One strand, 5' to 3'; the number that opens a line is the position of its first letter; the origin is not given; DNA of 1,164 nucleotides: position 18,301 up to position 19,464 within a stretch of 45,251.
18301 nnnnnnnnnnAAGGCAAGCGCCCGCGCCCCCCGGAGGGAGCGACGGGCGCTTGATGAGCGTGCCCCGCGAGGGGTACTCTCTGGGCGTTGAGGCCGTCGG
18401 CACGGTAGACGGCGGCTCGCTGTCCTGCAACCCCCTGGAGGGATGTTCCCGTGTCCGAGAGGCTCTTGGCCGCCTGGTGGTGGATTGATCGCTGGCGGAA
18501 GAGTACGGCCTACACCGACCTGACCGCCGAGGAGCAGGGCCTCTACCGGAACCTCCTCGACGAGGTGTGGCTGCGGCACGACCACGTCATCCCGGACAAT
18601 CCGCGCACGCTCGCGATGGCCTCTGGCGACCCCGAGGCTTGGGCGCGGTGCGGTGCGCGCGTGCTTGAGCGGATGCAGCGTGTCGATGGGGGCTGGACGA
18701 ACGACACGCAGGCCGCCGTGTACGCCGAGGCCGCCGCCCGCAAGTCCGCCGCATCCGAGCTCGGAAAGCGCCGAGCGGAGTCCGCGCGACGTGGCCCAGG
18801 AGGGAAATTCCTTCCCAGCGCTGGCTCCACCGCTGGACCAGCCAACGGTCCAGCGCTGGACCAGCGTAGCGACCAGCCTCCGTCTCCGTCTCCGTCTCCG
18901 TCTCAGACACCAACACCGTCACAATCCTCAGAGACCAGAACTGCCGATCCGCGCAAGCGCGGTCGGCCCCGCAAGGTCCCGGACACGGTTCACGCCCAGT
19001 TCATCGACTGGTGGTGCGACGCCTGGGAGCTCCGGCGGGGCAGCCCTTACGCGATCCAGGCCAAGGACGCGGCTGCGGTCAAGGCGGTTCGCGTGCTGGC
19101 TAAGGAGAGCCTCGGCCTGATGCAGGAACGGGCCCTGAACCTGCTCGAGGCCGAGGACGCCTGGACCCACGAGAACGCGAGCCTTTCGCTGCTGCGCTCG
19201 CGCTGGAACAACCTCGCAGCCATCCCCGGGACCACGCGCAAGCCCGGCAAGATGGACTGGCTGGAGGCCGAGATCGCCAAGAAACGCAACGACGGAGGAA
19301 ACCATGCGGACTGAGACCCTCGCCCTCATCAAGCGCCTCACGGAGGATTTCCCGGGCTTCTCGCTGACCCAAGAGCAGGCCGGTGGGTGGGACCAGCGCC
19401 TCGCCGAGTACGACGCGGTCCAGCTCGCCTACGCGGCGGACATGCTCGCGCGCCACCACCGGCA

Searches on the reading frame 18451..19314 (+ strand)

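Call 72: search_protein_families(library=phrogs, proteins=[window:18451-19314:+], max_evalue=0.001)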
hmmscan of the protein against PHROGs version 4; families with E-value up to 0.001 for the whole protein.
window:18451-19314:+ (287 aa): 2 families
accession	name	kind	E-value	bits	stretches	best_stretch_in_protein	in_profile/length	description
phrog_9327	-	DNA, RNA and nucleotide metabolism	1.6e-10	42.1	1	12-167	11-160/276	primosomal protein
phrog_21472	-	unknown function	0.00066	20.4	1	23-192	20-192/299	-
